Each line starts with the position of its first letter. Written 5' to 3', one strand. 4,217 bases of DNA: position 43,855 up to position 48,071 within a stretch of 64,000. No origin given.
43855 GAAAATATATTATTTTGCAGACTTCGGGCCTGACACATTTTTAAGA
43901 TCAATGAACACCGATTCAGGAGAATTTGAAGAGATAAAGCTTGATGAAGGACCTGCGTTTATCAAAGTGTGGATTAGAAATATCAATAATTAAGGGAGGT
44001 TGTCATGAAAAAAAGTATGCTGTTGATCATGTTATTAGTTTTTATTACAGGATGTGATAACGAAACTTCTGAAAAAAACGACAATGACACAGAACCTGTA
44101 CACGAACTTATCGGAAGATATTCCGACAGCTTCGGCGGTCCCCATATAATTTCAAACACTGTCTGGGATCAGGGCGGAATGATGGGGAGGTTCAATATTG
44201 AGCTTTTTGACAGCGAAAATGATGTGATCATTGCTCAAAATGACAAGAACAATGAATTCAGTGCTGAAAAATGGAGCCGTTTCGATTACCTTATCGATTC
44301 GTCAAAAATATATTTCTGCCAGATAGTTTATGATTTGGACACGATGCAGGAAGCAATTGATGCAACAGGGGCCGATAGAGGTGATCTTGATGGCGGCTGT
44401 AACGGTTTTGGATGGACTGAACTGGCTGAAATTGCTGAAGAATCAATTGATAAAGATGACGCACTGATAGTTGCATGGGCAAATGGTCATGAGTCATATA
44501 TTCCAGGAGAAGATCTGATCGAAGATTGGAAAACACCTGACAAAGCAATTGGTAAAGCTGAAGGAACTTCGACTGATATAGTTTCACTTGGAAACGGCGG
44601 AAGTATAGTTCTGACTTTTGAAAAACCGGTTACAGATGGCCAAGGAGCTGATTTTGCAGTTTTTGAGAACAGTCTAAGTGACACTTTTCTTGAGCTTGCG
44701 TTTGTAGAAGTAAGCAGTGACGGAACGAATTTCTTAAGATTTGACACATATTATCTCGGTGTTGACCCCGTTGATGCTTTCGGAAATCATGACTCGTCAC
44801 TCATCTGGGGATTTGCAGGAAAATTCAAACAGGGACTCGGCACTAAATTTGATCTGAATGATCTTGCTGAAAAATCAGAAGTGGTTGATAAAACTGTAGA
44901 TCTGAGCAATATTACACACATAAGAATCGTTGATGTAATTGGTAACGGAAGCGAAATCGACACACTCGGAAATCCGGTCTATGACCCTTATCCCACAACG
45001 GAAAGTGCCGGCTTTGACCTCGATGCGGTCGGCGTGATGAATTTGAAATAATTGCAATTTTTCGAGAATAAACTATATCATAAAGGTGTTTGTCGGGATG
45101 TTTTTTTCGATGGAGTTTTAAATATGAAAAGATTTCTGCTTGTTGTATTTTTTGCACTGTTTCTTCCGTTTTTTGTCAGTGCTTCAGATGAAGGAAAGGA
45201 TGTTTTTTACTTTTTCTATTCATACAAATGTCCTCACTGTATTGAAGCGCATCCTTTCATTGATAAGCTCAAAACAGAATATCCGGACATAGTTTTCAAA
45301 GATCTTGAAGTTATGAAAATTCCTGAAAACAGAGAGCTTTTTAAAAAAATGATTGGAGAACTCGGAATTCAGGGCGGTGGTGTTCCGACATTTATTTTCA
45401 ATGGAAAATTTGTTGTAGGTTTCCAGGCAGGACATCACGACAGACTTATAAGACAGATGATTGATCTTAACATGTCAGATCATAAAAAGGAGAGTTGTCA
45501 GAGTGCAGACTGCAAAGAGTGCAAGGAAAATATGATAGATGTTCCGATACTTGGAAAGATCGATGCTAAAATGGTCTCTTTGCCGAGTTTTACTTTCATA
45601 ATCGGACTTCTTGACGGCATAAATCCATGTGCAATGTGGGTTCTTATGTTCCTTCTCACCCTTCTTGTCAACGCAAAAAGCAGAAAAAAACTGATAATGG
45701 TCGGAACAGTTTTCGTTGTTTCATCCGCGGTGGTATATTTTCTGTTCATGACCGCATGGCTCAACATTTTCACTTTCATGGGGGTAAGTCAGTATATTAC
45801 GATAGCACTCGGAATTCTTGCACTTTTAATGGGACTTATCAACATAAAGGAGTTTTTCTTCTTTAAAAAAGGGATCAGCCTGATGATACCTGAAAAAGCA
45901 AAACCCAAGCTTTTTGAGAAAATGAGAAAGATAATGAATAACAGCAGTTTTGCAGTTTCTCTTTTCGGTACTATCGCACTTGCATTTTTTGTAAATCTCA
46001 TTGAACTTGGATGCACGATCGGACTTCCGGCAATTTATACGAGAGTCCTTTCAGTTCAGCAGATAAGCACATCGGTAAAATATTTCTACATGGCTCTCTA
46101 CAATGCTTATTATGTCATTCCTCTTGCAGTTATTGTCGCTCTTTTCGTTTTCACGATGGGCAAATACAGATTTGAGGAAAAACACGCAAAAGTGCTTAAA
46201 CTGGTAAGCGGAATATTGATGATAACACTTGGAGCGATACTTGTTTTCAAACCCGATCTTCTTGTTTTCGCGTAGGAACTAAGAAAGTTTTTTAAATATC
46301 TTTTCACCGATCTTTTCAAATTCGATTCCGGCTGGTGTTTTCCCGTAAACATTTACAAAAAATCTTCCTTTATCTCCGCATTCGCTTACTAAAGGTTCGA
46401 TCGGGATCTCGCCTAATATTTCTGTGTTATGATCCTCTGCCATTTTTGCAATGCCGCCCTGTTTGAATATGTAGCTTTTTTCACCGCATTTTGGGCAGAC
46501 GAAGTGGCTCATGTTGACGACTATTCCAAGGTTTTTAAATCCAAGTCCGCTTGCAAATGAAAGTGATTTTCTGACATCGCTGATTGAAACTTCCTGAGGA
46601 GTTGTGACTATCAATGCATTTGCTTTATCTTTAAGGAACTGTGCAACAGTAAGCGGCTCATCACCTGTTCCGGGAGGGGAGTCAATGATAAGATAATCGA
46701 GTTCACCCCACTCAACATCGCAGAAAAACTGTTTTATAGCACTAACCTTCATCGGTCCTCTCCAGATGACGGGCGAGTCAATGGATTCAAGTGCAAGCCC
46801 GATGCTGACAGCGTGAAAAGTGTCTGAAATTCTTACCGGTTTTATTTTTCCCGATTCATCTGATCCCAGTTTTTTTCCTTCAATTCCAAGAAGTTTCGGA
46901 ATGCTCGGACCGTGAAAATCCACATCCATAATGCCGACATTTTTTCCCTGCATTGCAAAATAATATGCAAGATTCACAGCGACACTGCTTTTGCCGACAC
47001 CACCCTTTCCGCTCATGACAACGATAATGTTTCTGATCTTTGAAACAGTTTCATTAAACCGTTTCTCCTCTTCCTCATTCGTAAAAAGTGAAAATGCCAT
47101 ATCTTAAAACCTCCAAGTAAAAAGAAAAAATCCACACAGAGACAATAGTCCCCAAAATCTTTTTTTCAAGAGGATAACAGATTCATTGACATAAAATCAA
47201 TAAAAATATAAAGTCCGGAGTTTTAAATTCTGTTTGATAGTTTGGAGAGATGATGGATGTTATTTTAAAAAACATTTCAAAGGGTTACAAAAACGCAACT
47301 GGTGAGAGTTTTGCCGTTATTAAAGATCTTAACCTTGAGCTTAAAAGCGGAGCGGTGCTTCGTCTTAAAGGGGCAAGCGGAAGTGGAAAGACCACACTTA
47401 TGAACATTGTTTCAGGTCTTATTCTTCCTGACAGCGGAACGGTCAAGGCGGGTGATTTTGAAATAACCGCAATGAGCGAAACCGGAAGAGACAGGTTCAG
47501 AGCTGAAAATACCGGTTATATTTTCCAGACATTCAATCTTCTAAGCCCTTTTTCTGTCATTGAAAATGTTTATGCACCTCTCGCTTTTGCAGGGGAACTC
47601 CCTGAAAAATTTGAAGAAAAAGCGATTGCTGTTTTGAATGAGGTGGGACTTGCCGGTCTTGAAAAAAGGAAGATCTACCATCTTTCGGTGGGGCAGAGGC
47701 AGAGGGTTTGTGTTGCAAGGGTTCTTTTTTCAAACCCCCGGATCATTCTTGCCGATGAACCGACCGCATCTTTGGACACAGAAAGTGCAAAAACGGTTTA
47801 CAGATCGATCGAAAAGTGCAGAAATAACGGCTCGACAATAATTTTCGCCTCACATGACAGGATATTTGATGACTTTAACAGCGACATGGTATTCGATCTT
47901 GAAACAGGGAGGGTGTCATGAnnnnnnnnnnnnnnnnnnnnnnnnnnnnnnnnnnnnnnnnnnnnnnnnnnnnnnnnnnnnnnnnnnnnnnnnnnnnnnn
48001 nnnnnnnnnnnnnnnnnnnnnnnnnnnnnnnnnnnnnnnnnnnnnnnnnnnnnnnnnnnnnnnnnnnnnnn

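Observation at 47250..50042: MacB-like ABC transporter with a His-rich FtsX permease and a DUF3299-like partner: candidate zinc-starvation system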

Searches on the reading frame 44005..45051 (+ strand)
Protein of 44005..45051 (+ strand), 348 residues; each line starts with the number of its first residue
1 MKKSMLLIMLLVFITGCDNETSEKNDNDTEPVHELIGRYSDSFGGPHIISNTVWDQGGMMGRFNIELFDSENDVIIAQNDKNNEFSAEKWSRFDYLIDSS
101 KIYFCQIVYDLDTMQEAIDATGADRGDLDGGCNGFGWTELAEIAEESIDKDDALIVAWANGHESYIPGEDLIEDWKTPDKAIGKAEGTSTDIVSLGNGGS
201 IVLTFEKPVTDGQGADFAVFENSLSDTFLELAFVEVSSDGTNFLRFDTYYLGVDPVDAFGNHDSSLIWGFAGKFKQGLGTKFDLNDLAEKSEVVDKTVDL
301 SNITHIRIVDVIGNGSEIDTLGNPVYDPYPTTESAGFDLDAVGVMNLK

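Call 3: search_protein_families(library=pfam, proteins=[window:44005-45051:+], max_evalue=0.1)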
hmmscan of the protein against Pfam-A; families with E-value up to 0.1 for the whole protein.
window:44005-45051:+ (348 aa): 1 family
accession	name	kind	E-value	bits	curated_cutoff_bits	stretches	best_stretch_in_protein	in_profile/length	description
PF03032.20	FSAP_sig_propep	-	0.015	15.7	27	1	1-30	3-35/46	Frog skin active peptide family signal and propeptide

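Call 4: search_protein_families(library=ncbifam, proteins=[window:44005-45051:+], max_evalue=0.1)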
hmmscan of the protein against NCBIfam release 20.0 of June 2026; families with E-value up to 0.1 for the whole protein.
window:44005-45051:+ (348 aa): 3 families
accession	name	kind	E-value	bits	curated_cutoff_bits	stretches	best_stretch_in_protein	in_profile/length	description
NF033170.0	lipo_LIC13355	subfamily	2.8e-05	23.5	120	1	191-253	89-161/273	LIC_13355 family lipoprotein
NF047669.1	LIC13354_fam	subfamily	0.00058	20.2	130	1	61-133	82-160/174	LIC13354 family exoprotein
NF041428.1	TrsH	subfamily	0.018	15.1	150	1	1-30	1-31/149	TrsH/TraH family protein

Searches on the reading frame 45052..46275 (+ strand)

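Call 3: search_protein_families(library=pfam, proteins=[window:45052-46275:+], max_evalue=0.1)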
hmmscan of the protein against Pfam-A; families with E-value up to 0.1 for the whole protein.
window:45052-46275:+ (407 aa): 5 families
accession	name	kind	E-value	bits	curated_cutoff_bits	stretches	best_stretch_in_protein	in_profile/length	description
PF00085.26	Thioredoxin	-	0.00083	19.8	23.5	1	47-116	17-78/103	Thioredoxin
PF13462.12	Thioredoxin_4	-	0.0026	18.4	23.2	0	48-77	13-42/165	Thioredoxin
PF08534.16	Redoxin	-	0.0066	16.7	26.6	1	45-77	24-58/148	Redoxin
PF13098.12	Thioredoxin_2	-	0.026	15.3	27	1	45-116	2-81/104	Thioredoxin-like domain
PF01323.26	DSBA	-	0.033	14.4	25.6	0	54-83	4-35/191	DSBA-like thioredoxin domain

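Call 4: search_protein_families(library=ncbifam, proteins=[window:45052-46275:+], max_evalue=0.1)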
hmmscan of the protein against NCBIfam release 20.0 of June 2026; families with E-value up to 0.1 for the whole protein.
window:45052-46275:+ (407 aa): 5 families
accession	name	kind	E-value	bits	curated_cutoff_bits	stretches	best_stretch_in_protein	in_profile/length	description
TIGR00411.1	redox_disulf_1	equivalog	9.7e-05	22.4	92.75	1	54-121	5-64/82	MJ0307 family thioredoxin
TIGR02196.1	GlrX_YruB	hypoth_equivalog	0.0024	18.3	88.55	1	58-133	8-73/74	glutaredoxin-like protein, YruB-family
NF047697.1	ThioredTrxAClost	equivalog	0.0079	16.4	140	1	49-89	18-59/105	thioredoxin TrxA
NF050117.1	aa3_CtaC_Actin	exception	0.083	12.1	250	0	307-371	44-107/244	aa3-type cytochrome oxidase subunit II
TIGR02740.1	TraF-like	hypoth_equivalog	0.096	11.9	232.25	0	51-77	173-198/276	TraF-like protein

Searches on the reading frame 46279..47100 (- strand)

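Call 3: search_protein_families(library=pfam, proteins=[window:46279-47100:-], max_evalue=0.1)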
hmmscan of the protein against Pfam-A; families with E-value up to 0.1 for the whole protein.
window:46279-47100:- (273 aa): 16 families
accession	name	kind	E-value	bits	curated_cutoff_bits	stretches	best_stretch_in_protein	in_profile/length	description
PF10609.15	ParA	-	5e-91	304.9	27.1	1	21-268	1-245/246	NUBPL iron-transfer P-loop NTPase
PF01656.29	CbiA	-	1.2e-11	45.1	25.4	1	26-243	1-120/125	CobQ/CobB/MinD/ParA nucleotide binding domain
PF13614.12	AAA_31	-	3.5e-09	37.3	27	1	24-62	2-40/177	AAA domain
PF02374.21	ArsA_ATPase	-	8.6e-07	28.9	24.3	1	26-61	3-38/305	Anion-transporting ATPase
PF09140.17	MipZ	-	6.6e-06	26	20.7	1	25-72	2-49/262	ATPase MipZ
PF00142.24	Fer4_NifH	-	0.00016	21.7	25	1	27-61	3-37/271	4Fe-4S iron sulfur cluster binding proteins, NifH/frxC family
PF20720.3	nSTAND3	-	0.00068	19.8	27.2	1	24-55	17-48/155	Novel STAND NTPase 3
PF03193.22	RsgA_GTPase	-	0.0027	18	30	1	5-44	87-126/174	RsgA GTPase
PF06414.18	Zeta_toxin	-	0.0045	16.9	22.3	1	15-76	8-67/199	Zeta toxin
PF13500.12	AAA_26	-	0.019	15.3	27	0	160-239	129-195/198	AAA domain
PF01907.25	Ribosomal_L37e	-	0.02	15.4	27.6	1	192-215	8-31/53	Ribosomal protein L37e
PF13481.12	AAA_25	-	0.03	14.4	27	1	25-55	34-63/195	AAA domain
PF07754.17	HVO_2753_ZBP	-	0.032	14.5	33.2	1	196-208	13-25/46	Small zinc finger protein HVO_2753-like, Zn-binding pocket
PF00448.28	SRP54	-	0.039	14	22.7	1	26-65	3-42/196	SRP54-type protein, GTPase domain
PF16575.11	CLP1_P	-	0.047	13.9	26.6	1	31-62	1-32/188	mRNA cleavage and polyadenylation factor CLP1 P-loop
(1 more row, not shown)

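Call 4: search_protein_families(library=ncbifam, proteins=[window:46279-47100:-], max_evalue=0.1)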
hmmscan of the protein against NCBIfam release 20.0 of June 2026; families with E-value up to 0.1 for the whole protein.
window:46279-47100:- (273 aa): 41 families (the best 25 are shown)
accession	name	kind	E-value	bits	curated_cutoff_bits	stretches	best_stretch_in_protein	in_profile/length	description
NF041136.1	MrpORP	equivalog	3.5e-103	345.7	450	1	20-271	2-251/365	iron-sulfur cluster carrier protein MrpORP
NF008669.0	PRK11670.1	equivalog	5.5e-65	219.7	348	1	17-249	101-330/369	iron-sulfur cluster carrier protein ApbC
TIGR01969.1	minD_arch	subfamily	4e-19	68.8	201.75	1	25-270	2-232/251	cell division ATPase MinD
TIGR01968.1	minD_bact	equivalog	4.1e-14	52.5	212.9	2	24-74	2-52/261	septum site-determining protein MinD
NF047398.1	AAA_KGGVGR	domain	1.7e-10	41.5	90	1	24-77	3-56/190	KGGVGR-motif variant AAA ATPase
NF041546.1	ParA_partition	equivalog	6.5e-10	38.9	180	1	25-62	1-38/203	ParA family partition ATPase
TIGR01007.1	eps_fam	subfamily_domain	5.1e-09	36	108.05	1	24-199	18-191/204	polysaccharide biosynthesis tyrosine autokinase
TIGR03018.1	pepcterm_TyrKin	hypoth_equivalog_domain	1.4e-08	34.3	230.65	1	17-77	29-90/207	XrtA-associated tyrosine autokinase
NF040564.1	SCO2523_fam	equivalog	3.8e-08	33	200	1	25-84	2-61/305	SCO2523 family variant P-loop protein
NF008079.0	PRK10818.1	equivalog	5.6e-08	32.4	508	1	24-73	3-52/270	septum site-determining protein MinD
TIGR03371.1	cellulose_yhjQ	equivalog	2.5e-07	30.4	157.85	1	24-63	2-41/246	cellulose biosynthesis protein BcsQ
TIGR00345.1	GET3_arsA_TRC40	subfamily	1.3e-05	24.8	135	1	29-61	2-34/299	TRC40/GET3/ArsA family transport-energizing ATPase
TIGR03453.1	partition_RepA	equivalog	2.1e-05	23.6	348.45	1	24-72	105-152/387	plasmid partitioning protein RepA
NF053622.1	ATPseBagAMYCTU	equivalog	5.4e-05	22.8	400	1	27-62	10-45/325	ATPase BagA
TIGR04291.1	arsen_driv_ArsA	equivalog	6.6e-05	21.8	650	1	21-58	317-354/565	arsenical pump-driving ATPase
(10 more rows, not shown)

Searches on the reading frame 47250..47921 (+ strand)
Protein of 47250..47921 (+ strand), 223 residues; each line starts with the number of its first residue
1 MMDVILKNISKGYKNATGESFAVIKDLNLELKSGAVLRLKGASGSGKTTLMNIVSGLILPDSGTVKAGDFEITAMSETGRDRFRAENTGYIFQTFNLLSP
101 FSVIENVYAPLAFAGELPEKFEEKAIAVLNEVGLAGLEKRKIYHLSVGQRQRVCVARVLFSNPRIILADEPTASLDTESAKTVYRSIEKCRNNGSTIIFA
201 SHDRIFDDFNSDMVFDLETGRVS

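Call 3: search_protein_families(library=pfam, proteins=[window:47250-47921:+], max_evalue=0.1)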
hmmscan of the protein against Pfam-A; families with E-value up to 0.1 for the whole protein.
window:47250-47921:+ (223 aa): 11 families
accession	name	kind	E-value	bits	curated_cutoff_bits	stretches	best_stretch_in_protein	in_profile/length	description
PF00005.33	ABC_tran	-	2.2e-31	109.7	25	1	25-173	2-137/137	ABC transporter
PF13304.12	AAA_21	-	7.6e-10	39.8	27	1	100-203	168-299/304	AAA domain, putative AbiEii toxin, Type IV TA system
PF20720.3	nSTAND3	-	0.0039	17.3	27.2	0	31-54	14-37/155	Novel STAND NTPase 3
PF13555.12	AAA_29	-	0.0055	16.9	27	1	34-62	23-50/61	P-loop containing region of AAA domain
PF25199.1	nSTAND_NTPase5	-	0.013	15.7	34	0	31-51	38-58/145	Novel STAND NTPase 5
PF13604.12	AAA_30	-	0.017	15.3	27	1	33-82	16-61/191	AAA domain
PF02367.23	TsaE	-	0.021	15.2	26.6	1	22-59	9-47/128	Threonylcarbamoyl adenosine biosynthesis protein TsaE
PF07693.20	KAP_NTPase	-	0.034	13.8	20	1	30-130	16-92/293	KAP family P-loop domain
PF03193.22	RsgA_GTPase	-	0.063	13.5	30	1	22-56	95-128/174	RsgA GTPase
PF03205.20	MobB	-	0.097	13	26.6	0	36-89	1-56/133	Molybdopterin guanine dinucleotide synthesis protein B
PF04310.18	MukB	-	0.098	12.8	23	0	36-82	28-74/226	MukB N-terminal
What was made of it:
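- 47250..47921 (+): ABC ATPase (ZrgC/PA4064-like), 223 aa. PF00005 E 2e-31 (call 3).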

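Call 4: search_protein_families(library=ncbifam, proteins=[window:47250-47921:+], max_evalue=0.1)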
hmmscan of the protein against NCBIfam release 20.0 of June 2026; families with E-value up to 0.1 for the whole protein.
window:47250-47921:+ (223 aa): 191 families (the best 25 are shown)
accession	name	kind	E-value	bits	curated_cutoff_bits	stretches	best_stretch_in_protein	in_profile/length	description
TIGR03608.1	L_ocin_972_ABC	subfamily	7.4e-50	169.3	254.85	1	6-206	1-196/206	putative bacteriocin export ABC transporter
TIGR02211.1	LolD_lipo_ex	equivalog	6.6e-45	153.3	307.75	1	7-218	5-215/221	lipoprotein-releasing ABC transporter ATP-binding protein LolD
TIGR02982.1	heterocyst_DevA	subfamily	8.8e-43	146.4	295.8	1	20-222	17-219/220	ABC exporter ATP-binding subunit, DevA family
TIGR02673.1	FtsE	equivalog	4.1e-42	144.3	264.85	1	6-220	4-213/214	cell division ATP-binding protein FtsE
NF038007.1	ABC_ATP_DarD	equivalog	5.6e-42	143.7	375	1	6-209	4-206/218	darobactin export ABC transporter ATP-binding protein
TIGR02315.1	ABC_phnC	equivalog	6.3e-41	140.4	266.1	1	6-220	4-222/243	phosphonate ABC transporter ATP-binding protein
NF007826.0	PRK10535.1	equivalog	6.2e-40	137.1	966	1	6-206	7-206/648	macrolide ABC transporter ATP-binding protein/permease MacB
NF008639.0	PRK11629.1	equivalog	5.3e-37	127.5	360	1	7-203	10-206/234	lipoprotein-releasing ABC transporter ATP-binding protein LolD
NF008428.0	PRK11264.1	equivalog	4.7e-36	124.3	406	1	7-221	7-221/250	L-cystine ABC transporter ATP-binding protein TcyN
TIGR04521.1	ECF_ATPase_2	equivalog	1.4e-34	119.5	330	1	5-203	2-204/279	energy-coupling factor transporter ATPase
NF043075.1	MMSYN1_0197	equivalog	1.3e-33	116.4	550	1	6-221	5-210/341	spermidine/putrescine ABC transporter ATP-binding protein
TIGR02857.1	CydD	equivalog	3.7e-33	115.3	435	1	17-204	332-517/529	thiol reductant ABC exporter subunit CydD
TIGR01166.1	cbiO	subfamily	5.8e-32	110.7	211.8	1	21-203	5-186/190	cobalt ABC transporter, ATP-binding protein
NF007879.0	PRK10584.1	equivalog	7e-32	111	336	1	19-204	21-207/228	putative ABC transporter ATP-binding protein YbbA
NF040873.1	AztA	equivalog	8.7e-32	110.2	220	1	21-204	5-179/191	zinc ABC transporter ATP-binding protein AztA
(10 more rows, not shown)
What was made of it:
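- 47250..47921 (+): LolD, DevA, FtsE and MacB-type by NCBIfam (call 4).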
